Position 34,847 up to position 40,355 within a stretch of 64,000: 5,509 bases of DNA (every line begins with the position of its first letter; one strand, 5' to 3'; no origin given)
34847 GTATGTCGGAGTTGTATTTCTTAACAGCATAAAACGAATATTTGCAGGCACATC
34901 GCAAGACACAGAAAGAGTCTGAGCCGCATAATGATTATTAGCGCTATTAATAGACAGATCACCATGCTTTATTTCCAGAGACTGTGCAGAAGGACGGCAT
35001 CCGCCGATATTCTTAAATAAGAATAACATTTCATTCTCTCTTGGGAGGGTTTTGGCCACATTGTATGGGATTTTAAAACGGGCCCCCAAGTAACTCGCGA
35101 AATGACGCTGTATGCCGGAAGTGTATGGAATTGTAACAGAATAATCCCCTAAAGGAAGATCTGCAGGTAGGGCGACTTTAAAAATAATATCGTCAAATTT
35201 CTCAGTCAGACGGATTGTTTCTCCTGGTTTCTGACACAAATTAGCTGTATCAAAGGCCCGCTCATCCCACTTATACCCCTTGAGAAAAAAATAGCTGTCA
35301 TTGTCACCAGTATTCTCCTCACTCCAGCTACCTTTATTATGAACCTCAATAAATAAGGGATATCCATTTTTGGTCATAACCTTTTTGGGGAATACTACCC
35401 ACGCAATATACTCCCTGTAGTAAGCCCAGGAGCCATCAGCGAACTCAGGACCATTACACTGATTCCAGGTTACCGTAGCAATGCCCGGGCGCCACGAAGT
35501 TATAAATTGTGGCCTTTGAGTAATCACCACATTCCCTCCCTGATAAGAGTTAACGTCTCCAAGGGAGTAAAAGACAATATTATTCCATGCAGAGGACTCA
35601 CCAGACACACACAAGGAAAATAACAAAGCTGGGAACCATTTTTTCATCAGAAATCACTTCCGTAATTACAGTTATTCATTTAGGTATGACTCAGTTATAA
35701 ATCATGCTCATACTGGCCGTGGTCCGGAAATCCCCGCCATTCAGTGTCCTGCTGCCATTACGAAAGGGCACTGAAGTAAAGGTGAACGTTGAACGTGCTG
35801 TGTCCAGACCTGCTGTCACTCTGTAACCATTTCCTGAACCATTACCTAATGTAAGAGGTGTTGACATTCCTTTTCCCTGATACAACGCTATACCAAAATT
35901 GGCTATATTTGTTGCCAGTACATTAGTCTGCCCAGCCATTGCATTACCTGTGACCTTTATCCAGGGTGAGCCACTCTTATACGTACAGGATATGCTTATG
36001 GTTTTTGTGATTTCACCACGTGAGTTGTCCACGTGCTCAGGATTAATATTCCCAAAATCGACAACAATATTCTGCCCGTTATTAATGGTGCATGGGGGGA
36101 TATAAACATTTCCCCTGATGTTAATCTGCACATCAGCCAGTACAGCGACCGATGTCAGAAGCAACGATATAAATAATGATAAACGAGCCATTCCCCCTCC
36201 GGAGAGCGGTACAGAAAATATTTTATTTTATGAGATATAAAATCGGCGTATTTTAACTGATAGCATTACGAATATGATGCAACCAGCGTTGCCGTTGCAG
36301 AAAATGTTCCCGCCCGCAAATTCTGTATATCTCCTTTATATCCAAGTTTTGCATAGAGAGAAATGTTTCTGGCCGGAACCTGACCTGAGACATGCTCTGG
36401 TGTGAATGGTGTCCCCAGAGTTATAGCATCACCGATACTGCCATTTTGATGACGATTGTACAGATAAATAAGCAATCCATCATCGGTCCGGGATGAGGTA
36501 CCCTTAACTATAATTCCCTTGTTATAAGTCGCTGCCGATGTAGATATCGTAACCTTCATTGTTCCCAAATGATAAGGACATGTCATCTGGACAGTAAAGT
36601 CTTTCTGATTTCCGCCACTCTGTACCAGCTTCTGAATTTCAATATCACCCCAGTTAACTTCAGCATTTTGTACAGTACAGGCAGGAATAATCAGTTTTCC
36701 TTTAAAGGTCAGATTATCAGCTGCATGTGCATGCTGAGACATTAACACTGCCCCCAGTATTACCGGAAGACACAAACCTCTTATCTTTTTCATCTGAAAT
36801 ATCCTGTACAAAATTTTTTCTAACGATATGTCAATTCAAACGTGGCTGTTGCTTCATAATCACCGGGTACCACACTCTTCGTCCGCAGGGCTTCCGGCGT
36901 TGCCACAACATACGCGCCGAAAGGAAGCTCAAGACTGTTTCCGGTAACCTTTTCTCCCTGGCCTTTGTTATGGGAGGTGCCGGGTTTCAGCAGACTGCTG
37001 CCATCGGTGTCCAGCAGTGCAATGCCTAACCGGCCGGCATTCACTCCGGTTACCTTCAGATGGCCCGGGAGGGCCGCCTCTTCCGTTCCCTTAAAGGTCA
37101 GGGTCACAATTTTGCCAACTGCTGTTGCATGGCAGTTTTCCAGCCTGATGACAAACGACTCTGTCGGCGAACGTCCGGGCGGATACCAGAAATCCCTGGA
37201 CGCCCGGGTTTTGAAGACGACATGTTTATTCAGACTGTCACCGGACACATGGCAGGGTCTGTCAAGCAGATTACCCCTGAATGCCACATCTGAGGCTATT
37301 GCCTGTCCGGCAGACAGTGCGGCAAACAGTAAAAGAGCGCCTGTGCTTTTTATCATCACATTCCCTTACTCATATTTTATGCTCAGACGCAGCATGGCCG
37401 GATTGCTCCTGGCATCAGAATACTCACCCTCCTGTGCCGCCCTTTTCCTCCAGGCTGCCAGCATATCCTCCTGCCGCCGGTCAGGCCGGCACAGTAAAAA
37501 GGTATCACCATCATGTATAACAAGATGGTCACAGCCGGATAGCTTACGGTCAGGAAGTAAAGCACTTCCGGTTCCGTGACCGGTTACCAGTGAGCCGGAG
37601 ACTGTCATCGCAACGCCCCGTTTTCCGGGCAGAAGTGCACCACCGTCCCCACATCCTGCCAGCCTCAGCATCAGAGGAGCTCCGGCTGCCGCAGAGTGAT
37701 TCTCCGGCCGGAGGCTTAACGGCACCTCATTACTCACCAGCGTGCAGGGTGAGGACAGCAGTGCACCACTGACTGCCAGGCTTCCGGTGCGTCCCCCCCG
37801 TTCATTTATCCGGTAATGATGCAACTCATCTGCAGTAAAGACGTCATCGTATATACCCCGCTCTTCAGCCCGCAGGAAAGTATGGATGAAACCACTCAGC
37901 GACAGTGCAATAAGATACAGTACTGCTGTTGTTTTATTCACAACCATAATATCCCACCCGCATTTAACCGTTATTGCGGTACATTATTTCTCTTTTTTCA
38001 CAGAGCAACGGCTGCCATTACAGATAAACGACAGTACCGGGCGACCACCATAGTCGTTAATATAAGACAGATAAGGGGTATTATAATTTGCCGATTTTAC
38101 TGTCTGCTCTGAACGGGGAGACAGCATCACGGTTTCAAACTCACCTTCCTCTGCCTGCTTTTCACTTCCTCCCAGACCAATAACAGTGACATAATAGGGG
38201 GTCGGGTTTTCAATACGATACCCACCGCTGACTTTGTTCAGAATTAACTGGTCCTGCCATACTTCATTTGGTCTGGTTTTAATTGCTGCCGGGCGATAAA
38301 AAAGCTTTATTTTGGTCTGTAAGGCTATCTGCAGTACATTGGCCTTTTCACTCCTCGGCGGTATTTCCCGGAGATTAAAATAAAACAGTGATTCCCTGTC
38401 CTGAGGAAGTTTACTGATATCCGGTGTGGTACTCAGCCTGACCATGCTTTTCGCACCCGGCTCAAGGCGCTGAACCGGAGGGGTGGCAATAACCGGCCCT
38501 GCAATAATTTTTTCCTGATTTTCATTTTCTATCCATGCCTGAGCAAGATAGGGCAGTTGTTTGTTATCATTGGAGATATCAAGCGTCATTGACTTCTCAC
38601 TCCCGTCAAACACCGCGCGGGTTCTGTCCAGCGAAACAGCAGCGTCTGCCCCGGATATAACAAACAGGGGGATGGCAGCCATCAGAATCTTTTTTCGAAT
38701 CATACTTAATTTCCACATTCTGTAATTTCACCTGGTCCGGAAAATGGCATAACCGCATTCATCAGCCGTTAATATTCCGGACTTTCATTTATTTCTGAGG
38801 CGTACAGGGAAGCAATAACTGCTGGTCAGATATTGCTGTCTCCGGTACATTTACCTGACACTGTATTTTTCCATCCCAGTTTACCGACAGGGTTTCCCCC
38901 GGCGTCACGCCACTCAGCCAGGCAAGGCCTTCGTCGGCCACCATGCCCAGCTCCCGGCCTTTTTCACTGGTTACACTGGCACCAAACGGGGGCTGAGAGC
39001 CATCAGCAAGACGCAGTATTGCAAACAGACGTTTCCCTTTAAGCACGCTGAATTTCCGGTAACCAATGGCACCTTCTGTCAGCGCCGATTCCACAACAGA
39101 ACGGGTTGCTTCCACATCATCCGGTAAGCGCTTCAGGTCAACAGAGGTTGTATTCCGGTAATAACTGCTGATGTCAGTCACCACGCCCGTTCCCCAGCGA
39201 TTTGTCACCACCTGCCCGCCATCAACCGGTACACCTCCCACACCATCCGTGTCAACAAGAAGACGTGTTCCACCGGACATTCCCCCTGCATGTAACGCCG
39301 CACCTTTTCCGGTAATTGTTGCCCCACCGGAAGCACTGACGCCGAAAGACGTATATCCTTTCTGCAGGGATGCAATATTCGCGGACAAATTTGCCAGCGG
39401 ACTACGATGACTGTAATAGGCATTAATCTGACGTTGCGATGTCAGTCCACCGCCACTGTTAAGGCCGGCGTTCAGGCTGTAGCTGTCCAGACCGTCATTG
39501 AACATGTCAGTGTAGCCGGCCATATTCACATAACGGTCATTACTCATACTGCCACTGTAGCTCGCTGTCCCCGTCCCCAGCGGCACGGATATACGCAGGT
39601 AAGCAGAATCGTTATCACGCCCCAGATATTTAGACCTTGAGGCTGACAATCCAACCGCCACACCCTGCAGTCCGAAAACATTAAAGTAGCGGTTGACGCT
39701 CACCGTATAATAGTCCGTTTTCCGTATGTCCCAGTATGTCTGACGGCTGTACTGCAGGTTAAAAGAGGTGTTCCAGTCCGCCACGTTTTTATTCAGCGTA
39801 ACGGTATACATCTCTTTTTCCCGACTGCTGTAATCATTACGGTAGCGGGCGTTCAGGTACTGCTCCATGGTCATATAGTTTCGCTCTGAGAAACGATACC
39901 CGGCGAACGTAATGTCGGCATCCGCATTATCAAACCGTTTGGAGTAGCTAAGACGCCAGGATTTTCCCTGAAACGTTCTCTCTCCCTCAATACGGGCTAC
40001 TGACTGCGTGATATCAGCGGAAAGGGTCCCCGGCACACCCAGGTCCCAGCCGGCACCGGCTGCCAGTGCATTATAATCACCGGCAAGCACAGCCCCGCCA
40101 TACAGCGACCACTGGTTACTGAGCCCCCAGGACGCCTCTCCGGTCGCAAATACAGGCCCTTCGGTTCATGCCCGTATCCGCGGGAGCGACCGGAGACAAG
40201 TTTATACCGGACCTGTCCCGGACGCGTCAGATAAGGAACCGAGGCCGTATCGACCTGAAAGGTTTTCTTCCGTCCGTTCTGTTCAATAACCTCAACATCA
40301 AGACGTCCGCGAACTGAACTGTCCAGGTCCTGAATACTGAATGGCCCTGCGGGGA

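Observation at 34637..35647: PapG adhesin allele with a divergent receptor-binding domain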

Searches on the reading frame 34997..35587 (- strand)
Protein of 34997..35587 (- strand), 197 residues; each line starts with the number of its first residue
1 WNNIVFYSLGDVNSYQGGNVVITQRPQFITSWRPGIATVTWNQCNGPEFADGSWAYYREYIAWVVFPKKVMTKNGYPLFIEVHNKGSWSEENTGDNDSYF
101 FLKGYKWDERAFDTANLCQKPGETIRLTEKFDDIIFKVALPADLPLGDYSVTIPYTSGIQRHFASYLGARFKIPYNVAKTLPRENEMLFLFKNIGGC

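Call 12: search_solved_structures(query=window:34997-35587:-, show_alignments=5)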
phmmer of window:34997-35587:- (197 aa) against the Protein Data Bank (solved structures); distinct sequences matched with E-value up to 0.001: 4.
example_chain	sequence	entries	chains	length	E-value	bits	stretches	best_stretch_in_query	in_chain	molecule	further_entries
4z3e_A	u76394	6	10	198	8.9e-138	459.9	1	1-196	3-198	PapG, lectin domain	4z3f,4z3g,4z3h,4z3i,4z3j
6cd2_B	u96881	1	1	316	3.8e-134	448.1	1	1-197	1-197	PapGII adhesin protein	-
7lhg_G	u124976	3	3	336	7.2e-134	447.1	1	1-197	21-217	P fimbria tip G-adhesin PapG-II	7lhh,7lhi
1j8r_A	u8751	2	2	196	2.1e-133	445.7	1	1-196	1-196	PYELONEPHRITIC ADHESIN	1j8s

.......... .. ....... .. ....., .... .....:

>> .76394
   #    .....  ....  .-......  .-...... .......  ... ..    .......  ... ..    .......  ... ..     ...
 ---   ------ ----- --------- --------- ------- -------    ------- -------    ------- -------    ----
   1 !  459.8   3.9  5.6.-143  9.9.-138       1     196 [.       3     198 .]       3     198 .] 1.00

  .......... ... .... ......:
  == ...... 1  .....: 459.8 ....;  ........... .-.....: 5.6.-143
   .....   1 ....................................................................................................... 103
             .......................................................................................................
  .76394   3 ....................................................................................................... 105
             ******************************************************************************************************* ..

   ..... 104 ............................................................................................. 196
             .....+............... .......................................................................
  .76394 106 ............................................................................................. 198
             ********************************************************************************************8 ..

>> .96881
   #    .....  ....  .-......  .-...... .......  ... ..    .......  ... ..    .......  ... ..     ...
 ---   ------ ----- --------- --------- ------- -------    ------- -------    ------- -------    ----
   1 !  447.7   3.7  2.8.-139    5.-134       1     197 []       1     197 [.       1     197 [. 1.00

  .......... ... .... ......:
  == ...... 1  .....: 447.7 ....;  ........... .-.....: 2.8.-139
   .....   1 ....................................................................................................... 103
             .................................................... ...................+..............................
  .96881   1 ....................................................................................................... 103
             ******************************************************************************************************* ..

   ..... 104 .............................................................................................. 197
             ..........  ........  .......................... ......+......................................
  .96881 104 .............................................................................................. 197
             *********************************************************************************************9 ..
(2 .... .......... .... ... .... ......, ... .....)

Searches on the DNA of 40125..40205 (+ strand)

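Call 41: search_dna_similar(query=window:40125-40205:+, collection=ecoli_genomes, mode=near, max_rows=12)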
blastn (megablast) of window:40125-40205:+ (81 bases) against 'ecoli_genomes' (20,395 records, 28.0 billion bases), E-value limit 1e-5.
Records with a match: 642; places in all: 704; records where one place covers at least 80% of the query: 642.
Genomes with a match: 642 of 5426; with a place that covers at least 80% of the query: 642. Places per genome that has any: lowest 1, median 1, highest 3. On chromosomes: 703 places; on plasmids: 1.
Best place of each record, by identity: >=99% 7; 95-99% 635.
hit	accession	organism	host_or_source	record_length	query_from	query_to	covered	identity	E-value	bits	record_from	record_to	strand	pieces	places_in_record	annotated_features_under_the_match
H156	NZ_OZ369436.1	Escherichia coli strain Esc28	not applicable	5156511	1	81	100%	100.0%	6e-34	150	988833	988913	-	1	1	papC: P fimbrial usher protein PapC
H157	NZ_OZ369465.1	Escherichia coli strain Esc16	not applicable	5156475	1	81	100%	100.0%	6e-34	150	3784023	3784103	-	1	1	papC: P fimbrial usher protein PapC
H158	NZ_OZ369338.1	Escherichia coli strain Esc26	not applicable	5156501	1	81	100%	100.0%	6e-34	150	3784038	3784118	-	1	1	papC: P fimbrial usher protein PapC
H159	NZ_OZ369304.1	Escherichia coli strain Esc29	not applicable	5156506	1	81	100%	100.0%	6e-34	150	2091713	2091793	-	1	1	papC: P fimbrial usher protein PapC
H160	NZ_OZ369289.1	Escherichia coli strain Esc9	not applicable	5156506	1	81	100%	100.0%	6e-34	150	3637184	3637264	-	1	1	papC: P fimbrial usher protein PapC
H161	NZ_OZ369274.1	Escherichia coli strain Esc15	not applicable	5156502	1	81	100%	100.0%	6e-34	150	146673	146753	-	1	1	papC: P fimbrial usher protein PapC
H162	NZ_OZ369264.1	Escherichia coli strain Esc27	not applicable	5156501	1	81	100%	100.0%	6e-34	150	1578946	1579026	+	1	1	papC: P fimbrial usher protein PapC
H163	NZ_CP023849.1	Escherichia coli strain 4/0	Homo sapiens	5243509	1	81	100%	98.8%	3e-32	145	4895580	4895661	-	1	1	papC: P fimbrial usher protein PapC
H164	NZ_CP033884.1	Escherichia coli strain 50579417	Homo sapiens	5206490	1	81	100%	98.8%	3e-32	145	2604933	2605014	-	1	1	papC: P fimbrial usher protein PapC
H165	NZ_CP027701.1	Escherichia coli strain 675SK2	-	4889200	1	81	100%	98.8%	3e-32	145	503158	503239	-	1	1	papC: P fimbrial usher protein PapC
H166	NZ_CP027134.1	Escherichia coli strain AR_0372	missing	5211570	1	81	100%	98.8%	3e-32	145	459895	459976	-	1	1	papC: P fimbrial usher protein PapC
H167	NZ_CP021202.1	Escherichia coli strain Z1002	Homo sapiens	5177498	1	81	100%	98.8%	3e-32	145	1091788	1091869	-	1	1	papC: P fimbrial usher protein PapC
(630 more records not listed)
